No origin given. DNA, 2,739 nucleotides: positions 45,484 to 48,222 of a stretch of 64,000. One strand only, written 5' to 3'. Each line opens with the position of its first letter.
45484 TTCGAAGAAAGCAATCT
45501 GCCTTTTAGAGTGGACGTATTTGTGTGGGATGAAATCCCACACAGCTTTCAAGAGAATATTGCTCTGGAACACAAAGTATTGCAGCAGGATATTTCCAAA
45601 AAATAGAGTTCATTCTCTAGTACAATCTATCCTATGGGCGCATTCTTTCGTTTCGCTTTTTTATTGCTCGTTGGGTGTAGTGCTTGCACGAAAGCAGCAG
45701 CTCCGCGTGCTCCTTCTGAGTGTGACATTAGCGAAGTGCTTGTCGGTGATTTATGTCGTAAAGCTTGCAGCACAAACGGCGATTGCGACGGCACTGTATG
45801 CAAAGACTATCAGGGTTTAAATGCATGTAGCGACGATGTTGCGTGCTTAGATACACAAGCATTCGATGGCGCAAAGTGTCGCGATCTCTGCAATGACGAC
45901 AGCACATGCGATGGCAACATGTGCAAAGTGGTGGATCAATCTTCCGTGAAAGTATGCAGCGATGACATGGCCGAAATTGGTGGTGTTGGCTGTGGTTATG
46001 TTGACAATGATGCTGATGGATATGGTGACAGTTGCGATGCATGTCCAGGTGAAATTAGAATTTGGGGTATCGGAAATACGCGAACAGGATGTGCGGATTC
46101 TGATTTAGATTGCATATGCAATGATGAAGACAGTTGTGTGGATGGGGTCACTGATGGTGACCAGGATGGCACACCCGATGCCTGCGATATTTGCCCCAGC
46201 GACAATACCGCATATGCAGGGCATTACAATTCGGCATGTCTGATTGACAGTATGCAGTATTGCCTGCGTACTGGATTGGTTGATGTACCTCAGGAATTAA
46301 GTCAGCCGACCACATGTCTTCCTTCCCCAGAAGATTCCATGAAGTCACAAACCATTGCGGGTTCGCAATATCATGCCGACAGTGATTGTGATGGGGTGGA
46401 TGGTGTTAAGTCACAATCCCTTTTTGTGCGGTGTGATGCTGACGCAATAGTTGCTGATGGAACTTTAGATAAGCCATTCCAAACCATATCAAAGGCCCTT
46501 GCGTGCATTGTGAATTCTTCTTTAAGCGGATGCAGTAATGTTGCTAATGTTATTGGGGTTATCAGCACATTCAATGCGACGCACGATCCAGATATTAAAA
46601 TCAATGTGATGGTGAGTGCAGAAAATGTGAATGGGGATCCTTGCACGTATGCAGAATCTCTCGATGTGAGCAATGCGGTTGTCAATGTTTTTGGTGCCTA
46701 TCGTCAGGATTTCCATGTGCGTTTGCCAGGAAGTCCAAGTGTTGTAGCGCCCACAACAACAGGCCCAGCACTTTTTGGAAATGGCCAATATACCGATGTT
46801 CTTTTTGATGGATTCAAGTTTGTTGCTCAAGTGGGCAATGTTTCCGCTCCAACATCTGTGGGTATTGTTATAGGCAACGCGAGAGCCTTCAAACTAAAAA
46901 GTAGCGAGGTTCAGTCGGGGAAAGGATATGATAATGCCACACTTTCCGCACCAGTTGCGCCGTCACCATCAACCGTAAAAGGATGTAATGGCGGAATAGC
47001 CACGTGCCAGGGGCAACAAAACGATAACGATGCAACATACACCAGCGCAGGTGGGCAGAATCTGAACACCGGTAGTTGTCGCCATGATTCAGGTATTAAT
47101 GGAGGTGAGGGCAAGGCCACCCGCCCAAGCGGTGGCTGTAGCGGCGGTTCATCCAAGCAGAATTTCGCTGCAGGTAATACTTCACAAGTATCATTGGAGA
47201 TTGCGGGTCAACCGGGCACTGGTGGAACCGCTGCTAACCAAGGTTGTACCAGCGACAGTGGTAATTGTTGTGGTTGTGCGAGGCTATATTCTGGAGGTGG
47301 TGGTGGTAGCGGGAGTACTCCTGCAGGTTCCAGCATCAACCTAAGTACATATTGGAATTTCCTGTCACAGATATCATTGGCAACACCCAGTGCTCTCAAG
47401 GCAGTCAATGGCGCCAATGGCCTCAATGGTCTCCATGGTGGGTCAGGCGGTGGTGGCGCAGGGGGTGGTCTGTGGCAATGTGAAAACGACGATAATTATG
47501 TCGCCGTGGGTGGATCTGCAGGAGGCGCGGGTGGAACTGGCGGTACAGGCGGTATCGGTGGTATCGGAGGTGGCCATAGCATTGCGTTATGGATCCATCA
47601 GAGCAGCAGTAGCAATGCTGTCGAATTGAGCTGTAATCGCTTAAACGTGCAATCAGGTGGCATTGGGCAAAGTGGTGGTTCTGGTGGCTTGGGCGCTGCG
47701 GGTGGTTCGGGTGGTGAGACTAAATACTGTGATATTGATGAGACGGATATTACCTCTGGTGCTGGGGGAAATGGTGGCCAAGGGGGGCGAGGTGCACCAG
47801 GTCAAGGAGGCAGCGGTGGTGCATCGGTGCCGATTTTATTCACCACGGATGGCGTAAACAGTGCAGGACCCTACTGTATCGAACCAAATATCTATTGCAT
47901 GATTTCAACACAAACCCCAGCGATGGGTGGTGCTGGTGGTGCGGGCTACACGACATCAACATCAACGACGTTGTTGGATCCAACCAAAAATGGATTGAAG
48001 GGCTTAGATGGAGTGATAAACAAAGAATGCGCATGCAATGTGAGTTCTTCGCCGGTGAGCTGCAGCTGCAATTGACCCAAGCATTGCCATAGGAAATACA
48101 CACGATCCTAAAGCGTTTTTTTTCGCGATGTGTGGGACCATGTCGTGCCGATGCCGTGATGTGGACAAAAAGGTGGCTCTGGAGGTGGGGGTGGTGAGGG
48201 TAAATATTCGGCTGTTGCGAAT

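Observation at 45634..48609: Cys/Gly-rich lipoprotein with TSP3-like calcium-binding repeats and a start-less partial duplicate of its C-terminal module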

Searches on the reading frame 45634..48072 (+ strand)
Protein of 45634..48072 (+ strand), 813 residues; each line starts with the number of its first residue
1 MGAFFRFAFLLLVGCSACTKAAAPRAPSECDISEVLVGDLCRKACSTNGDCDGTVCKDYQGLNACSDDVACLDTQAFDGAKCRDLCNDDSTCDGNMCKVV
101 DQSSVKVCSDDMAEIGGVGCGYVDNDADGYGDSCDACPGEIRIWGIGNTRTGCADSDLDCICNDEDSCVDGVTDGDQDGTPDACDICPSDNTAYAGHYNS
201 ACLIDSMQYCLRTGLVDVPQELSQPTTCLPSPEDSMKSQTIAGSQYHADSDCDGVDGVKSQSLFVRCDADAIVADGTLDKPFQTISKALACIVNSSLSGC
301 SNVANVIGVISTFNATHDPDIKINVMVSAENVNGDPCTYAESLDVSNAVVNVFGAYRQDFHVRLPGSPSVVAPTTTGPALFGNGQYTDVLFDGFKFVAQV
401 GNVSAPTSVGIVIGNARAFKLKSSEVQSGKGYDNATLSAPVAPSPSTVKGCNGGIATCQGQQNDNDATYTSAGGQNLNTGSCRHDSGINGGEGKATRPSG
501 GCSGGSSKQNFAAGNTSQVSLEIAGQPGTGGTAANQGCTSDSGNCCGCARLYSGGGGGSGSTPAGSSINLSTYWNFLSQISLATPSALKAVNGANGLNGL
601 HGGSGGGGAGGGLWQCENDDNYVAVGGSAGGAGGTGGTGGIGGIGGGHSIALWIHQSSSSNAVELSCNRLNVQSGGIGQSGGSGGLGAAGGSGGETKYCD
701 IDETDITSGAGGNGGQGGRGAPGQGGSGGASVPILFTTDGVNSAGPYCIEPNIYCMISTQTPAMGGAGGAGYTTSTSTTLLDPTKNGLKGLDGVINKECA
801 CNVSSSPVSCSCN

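Call 5: search_protein_families(library=pfam, proteins=[window:45634-48072:+], max_evalue=1)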
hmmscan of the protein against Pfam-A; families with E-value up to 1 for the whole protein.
window:45634-48072:+ (813 aa): 0 families
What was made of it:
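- On Thrombospondin type 3 repeat (PF02412): No hit on the whole protein (call 5).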

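Call 8: find_homologous_proteins(query=window:45634-48072:+, max_evalue=0.001)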
Query window:45634-48072:+ (813 aa): 1 proteins with E <= 0.001 among 8000 candidates.
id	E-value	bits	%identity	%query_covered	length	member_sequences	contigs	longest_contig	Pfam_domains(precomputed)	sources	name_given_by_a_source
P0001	0.0e+0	1816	100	100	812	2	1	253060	-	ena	-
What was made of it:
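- Tried and rejected: The whole-protein word search was swamped by glycine words and returned only the query itself (call 8).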

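Call 10: find_encoding_contigs(protein=P0001, flank=6000, max_places=6)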
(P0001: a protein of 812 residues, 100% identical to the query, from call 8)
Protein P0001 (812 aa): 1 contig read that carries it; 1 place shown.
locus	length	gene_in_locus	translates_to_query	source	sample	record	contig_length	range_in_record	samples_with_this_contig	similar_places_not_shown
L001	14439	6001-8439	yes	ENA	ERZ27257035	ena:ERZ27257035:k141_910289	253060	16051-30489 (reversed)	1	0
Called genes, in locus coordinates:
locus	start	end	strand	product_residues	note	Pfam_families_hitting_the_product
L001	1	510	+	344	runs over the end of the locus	PF00022:Actin (weak), PF06723:MreB_Mbl, PF00012:HSP70, PF11104:PilM_2 (faint), PF14450:FtsA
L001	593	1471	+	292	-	PF04085:MreC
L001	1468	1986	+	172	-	-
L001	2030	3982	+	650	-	PF03717:PBP_dimer, PF00905:Transpeptidase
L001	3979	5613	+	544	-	PF01098:FTSW_RODA_SPOVE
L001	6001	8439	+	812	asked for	-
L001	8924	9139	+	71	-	-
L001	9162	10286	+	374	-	PF00999:Na_H_Exchanger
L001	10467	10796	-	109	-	PF00085:Thioredoxin, PF14595:Thioredoxin_9 (weak), PF13098:Thioredoxin_2, PF13905:Thioredoxin_8 (faint)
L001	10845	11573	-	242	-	-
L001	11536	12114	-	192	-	PF00156:Pribosyltran (weak)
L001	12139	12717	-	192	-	PF04519:Bactofilin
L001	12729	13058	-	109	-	PF04519:Bactofilin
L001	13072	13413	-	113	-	PF04519:Bactofilin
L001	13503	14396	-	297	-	-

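Call 18: search_protein_families(library=ncbifam, proteins=[window:45634-48072:+], max_evalue=10)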
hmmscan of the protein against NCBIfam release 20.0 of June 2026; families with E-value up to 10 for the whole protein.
window:45634-48072:+ (813 aa): 0 families

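Call 19: search_protein_representatives(protein=window:45634-48072:+)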
Query: 813 residues. Proteins with E-value up to 0.001 (for the whole library): 12; up to 1e-10: 4; up to 1e-30: 3. The best 12 are listed.
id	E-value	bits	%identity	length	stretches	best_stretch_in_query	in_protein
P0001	0.0e+00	1816.0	100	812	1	1-813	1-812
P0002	1.7e-65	238.2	52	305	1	216-485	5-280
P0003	3.8e-46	174.2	38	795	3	231-812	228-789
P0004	6.1e-12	61.1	35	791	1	124-774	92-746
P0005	1.9e-08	49.5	37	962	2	116-795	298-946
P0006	6.0e-06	41.2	32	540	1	369-737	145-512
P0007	7.5e-06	40.9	43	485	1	590-771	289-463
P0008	2.0e-05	39.6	44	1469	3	139-192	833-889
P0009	3.1e-05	38.9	31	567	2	336-728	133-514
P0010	5.5e-05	38.1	42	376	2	581-695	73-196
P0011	1.4e-04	36.7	41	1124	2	585-773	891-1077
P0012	8.7e-04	34.1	35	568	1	342-739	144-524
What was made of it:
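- On Unnamed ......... / beta-helix / Gly-rich family (this work): Twelve hits among 1.84 billion cluster representatives (call 19).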

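Call 21: find_encoding_contigs(protein=P0003, flank=6000, max_places=4)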
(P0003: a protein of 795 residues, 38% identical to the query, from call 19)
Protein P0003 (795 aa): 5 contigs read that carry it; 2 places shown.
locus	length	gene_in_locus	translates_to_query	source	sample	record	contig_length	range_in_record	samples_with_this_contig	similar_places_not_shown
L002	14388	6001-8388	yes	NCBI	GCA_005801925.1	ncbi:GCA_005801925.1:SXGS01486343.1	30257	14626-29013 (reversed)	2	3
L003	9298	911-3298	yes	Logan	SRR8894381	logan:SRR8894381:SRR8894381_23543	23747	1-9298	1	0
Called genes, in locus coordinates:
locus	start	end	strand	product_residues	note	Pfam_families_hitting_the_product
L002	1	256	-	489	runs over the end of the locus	-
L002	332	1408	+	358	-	PF01244:Peptidase_M19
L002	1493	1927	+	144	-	PF02580:Tyr_Deacylase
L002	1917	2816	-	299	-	-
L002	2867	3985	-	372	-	-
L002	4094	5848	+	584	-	PF00664:ABC_membrane, PF00005:ABC_tran, PF02463:SMC_N (faint)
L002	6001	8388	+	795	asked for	-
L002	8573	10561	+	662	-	-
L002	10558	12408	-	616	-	-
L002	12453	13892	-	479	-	-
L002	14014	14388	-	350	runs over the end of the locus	PF01820:Dala_Dala_lig_N, PF02222:ATP-grasp (weak), PF07478:Dala_Dala_lig_C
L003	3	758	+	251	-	?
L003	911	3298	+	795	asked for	-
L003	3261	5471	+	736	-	PF25390:WD40_RLD (weak), PF13540:RCC1_2, PF25390:WD40_RLD, PF13540:RCC1_2, PF25390:WD40_RLD, PF13540:RCC1_2 (weak)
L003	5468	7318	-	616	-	-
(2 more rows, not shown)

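Call 22: find_encoding_contigs(protein=P0002, flank=6000, max_places=4)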
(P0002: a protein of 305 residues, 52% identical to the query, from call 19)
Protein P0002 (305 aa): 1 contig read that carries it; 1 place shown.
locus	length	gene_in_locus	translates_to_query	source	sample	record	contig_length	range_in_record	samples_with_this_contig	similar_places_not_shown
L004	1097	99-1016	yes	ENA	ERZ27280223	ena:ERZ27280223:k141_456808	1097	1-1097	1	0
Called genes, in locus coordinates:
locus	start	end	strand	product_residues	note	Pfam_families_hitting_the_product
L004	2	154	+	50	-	?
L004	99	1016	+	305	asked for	-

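Call 28: search_protein_families(library=pfam, proteins=[P0003, P0004, P0005, P0006, P0007, P0008, P0009, P0011, P0012], max_evalue=0.1)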
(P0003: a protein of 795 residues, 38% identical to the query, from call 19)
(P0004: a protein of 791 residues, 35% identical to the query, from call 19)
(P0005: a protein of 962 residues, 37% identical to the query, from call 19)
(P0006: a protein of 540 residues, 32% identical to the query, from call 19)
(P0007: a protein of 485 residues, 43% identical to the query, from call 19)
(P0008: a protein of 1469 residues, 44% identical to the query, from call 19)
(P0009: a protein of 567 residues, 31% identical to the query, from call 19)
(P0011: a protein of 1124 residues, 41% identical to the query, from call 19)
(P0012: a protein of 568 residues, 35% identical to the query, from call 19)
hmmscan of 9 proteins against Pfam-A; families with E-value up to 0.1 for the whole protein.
P0003 (795 aa): 1 family
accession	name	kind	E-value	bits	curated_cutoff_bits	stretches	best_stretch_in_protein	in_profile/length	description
PF02412.23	TSP_3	-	0.02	15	25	0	89-100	2-13/36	Thrombospondin type 3 repeat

P0004 (791 aa): 0 families

P0005 (962 aa): 0 families

P0006 (540 aa): 0 families

P0007 (485 aa): 0 families

P0008 (1469 aa): 3 families
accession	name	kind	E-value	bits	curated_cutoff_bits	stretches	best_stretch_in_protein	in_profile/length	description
PF20009.4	GEVED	-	4.8e-83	274.5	24.4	4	1290-1363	2-78/78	GEVED domain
PF18962.6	Por_Secre_tail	-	2.4e-08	34.6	27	1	1393-1467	1-75/75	Secretion system C-terminal sorting domain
PF11589.14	DUF3244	-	0.078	13.4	25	0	1411-1457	38-86/96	Domain of unknown function (DUF3244)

P0009 (567 aa): 1 family
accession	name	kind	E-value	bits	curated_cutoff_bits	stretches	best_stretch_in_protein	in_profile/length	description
PF07602.17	DUF1565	-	0.0043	16.8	20.3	1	100-139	3-41/257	Protein of unknown function (DUF1565)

P0011 (1124 aa): 1 family
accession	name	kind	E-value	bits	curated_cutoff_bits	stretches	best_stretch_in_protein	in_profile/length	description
PF11617.13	Cu-binding_MopE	-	1.7e-13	50.9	27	3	219-236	13-30/30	Putative metal-binding motif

P0012 (568 aa): 0 families
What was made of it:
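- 46402..46983 (+): Confidently modelled beta-rich domain (aa 257-450), probably a right-handed parallel beta-helix. Relative P0009 has a sub-threshold DUF1565 hit (call 28).
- On Right-handed parallel beta-helix (pectin-lyase fold / DUF1565): Relative P0009 scores 16.8 bits on DUF1565 against a cut-off of 20.3 (call 28).
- Closest known: Right-handed parallel beta-helix surface proteins. Different: No significant sequence or fold match: Foldseek E-values are at least 0.14, and DUF1565 appears only sub-threshold in one relative (call 28).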

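Call 29: find_encoding_contigs(protein=P0005, flank=5000, max_places=3)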
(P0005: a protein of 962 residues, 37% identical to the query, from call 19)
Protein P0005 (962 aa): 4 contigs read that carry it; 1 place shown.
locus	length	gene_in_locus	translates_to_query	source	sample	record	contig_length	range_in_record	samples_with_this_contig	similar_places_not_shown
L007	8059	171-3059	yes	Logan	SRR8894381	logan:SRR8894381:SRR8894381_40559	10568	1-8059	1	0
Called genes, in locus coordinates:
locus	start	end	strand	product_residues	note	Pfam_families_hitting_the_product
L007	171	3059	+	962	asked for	-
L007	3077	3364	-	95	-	PF15781:ParE-like_toxin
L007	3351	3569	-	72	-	PF11903:ParD_like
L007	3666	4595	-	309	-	-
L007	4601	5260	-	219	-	PF02254:TrkA_N, PF02080:TrkA_C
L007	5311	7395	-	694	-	PF02386:TrkH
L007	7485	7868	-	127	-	PF01042:Ribonuc_L-PSP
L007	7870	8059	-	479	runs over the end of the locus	PF00171:Aldedh, PF05893:LuxC (faint)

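Call 30: find_encoding_contigs(protein=P0004, flank=5000, max_places=3)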
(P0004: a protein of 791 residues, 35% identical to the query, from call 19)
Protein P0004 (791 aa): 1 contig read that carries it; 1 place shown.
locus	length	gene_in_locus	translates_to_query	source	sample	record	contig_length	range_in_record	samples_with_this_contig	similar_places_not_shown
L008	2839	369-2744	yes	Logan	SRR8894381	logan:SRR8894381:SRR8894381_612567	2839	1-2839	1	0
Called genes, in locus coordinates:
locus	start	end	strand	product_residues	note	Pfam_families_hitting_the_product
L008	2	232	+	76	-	?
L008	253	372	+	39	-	-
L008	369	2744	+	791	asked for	-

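Call 39: search_solved_structures(query=A1, max_evalue=1)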
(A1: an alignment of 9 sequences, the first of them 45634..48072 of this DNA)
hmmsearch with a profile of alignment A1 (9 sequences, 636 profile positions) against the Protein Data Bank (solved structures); distinct sequences matched with E-value up to 1: 14.
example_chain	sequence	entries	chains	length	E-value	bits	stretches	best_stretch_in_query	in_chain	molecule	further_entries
5mj3_C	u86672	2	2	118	0.0068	18.6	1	546-621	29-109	ALPHABODY MA12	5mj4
7xez_A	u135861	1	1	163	0.011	17.9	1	509-532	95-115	Histone acetyltransferase p300,NUT family member 1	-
7x39_A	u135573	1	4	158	0.016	17.3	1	538-572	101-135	Enhancer of rudimentary homolog,Cip1-interacting zinc finger protein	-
7usc_C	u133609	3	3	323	0.057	15.5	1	459-480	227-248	Wiskott-Aldrich syndrome protein family member 1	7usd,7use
8vy7_R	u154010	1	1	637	0.1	14.7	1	539-585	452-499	Taste receptor type 2 member 14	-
2l6h_A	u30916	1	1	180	0.22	13.6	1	506-535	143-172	Focal adhesion kinase 1, linker, Paxillin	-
7k5k_A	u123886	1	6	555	0.38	12.8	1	538-570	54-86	M17 leucyl aminopeptidase, putative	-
8ay1_A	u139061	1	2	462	0.4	12.7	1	545-571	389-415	GDP-fucose protein O-fucosyltransferase 2,Spondin-1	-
9hy4_A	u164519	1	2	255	0.42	12.7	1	511-529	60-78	H-2 class I histocompatibility antigen, D-B alpha chain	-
4zya_A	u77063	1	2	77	0.43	12.6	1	125-174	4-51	Asparagine--tRNA ligase, cytoplasmic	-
9oxa_R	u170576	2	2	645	0.57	12.2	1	537-588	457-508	Soluble cytochrome b562,Taste receptor type 2 member 43 | Taste receptor type 2 member 43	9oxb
3p8c_D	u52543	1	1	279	0.7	11.9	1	463-528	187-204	Wiskott-Aldrich syndrome protein family member 1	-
8vy9_R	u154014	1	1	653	0.78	11.8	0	536-589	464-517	Taste receptor type 2 member 14,GPCR,Taste receptor type 2 member 14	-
7zq8_A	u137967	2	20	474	0.96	11.5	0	460-528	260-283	VelcroVax tandem HBcAg with SUMO-Affimer inserted at MIR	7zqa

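Call 47: predict_structure(alignment_id=A1)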
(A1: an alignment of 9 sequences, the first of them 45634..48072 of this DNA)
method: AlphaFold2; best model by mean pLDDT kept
length: 813 residues; sequences in the alignment: 9
mean_pLDDT: 55.2   pTM: 0.47
mean pLDDT of the five models: 55.2, 52.4, 48.7, 48.3, 47.1
residues with pLDDT >= 90: 69; 70-90: 238; 50-70: 104; < 50: 402
segments of 3 or more residues with pLDDT < 50: 1-25, 69-83, 101-103, 110-156, 160-172, 185-256, 458-590, 615-618, 620-624, 700-705, 739-813
pLDDT, mean of each block of 10 residues (from residue 1): 32 31 53 79 84 76 68 28 56 63 56 29 37 32 30 42 38 53 46 34 31 36 35 36 34 52 90 86 94 87 81 66 90 93 91 90 84 89 85 93 83 85 89 66 70 57 32 29 31 27 23 23 23 28 27 33 27 30 39 67 73 49 57 77 80 69 75 81 81 63 51 75 74 65 28 29 32 26 28 30 34 35
secondary structure, 60 per line:
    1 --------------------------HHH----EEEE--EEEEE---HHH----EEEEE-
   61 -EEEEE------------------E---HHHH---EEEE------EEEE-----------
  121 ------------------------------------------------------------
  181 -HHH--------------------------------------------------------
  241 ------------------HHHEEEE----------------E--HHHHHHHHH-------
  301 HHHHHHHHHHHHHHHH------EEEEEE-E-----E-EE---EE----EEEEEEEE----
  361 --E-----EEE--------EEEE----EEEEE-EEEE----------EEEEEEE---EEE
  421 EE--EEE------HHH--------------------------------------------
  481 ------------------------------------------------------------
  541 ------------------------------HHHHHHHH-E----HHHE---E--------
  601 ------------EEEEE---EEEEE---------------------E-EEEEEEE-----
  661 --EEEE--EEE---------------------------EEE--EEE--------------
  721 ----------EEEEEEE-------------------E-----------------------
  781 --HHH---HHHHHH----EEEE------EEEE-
elements in order (helices of 4 or more, strands of 3 or more residues): E34-37 E40-44 E55-59 E62-66 H89-92 E96-99 E106-109 E262-265 H285-293 H301-316 E323-328 E349-356 E369-371 E380-383 E388-392 E394-397 E408-414 E418-422 E425-427 H571-578 E613-617 E621-625 E649-655 E663-666 E669-671 E699-701 E704-706 E731-737 H789-794 E799-802 E809-812
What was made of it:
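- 45715..45963 (+): Two tandem Cys-rich modules of about 40 aa (aa 28-110; pattern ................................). The AlphaFold model places short beta-hairpins at aa 34-66 with pLDDT 76-84 (call 47).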
